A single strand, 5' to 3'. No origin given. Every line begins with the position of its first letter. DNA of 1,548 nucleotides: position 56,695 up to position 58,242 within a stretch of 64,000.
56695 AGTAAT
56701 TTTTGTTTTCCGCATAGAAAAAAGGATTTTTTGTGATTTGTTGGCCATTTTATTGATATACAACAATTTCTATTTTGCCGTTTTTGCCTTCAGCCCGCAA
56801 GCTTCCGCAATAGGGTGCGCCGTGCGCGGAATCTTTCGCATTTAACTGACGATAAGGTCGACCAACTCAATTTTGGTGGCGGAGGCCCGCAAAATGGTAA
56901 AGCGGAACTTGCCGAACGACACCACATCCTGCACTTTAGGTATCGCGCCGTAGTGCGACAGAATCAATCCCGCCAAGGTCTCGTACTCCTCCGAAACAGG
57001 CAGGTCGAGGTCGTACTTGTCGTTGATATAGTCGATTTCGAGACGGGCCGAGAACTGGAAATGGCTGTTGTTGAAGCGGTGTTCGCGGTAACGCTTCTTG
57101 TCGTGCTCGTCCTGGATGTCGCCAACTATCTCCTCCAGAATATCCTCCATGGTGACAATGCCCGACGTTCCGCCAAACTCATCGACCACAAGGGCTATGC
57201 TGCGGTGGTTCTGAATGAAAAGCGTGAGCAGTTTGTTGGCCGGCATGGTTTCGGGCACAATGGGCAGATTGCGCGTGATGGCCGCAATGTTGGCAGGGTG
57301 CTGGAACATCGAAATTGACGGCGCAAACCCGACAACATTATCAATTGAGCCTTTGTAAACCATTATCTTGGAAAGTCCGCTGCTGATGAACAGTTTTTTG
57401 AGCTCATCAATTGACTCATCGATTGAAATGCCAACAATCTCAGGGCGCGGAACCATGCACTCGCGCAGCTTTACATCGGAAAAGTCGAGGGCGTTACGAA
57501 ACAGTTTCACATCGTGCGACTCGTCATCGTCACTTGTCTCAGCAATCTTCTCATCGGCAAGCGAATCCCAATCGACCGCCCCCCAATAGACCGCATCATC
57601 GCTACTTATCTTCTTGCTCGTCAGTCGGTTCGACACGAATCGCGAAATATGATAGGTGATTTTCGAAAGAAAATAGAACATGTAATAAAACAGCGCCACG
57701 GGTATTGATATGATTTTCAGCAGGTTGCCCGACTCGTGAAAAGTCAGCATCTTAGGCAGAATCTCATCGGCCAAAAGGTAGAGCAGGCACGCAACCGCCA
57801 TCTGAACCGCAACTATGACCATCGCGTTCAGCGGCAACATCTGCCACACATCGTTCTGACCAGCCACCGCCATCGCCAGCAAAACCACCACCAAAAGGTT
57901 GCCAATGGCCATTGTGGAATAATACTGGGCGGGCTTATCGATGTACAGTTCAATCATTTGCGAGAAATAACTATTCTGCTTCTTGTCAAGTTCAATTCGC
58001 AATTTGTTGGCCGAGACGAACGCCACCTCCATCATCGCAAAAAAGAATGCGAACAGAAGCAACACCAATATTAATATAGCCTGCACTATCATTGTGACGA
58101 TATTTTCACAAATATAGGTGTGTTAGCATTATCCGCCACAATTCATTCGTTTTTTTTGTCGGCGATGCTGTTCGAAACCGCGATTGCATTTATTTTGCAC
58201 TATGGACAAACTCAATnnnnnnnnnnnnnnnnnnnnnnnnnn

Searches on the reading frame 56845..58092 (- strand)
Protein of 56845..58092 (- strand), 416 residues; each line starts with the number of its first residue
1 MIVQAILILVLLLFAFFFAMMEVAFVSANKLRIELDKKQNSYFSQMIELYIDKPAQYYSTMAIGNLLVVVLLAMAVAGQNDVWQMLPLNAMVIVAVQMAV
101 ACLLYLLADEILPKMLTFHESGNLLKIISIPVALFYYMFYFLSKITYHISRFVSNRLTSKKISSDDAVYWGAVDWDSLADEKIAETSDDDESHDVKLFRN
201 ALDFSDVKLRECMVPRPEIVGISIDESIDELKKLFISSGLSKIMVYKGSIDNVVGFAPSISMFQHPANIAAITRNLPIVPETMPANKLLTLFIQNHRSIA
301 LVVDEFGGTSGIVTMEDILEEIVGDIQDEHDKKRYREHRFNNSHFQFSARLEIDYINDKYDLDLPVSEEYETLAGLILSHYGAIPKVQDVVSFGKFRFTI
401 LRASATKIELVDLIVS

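Call 47: search_protein_families(library=pfam, proteins=[window:56845-58092:-], max_evalue=0.001)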
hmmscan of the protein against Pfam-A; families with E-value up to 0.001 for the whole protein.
window:56845-58092:- (416 aa): 3 families
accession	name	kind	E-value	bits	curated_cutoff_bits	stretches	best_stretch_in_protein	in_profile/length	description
PF01595.25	CNNM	-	1.6e-18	67.4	28.4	1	6-157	1-149/181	Cyclin M transmembrane N-terminal domain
PF03471.22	CorC_HlyC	-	3.4e-18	65.9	27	1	342-413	5-77/81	Transporter associated domain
PF00571.33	CBS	-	2.3e-12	47.5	24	1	272-323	5-56/57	CBS domain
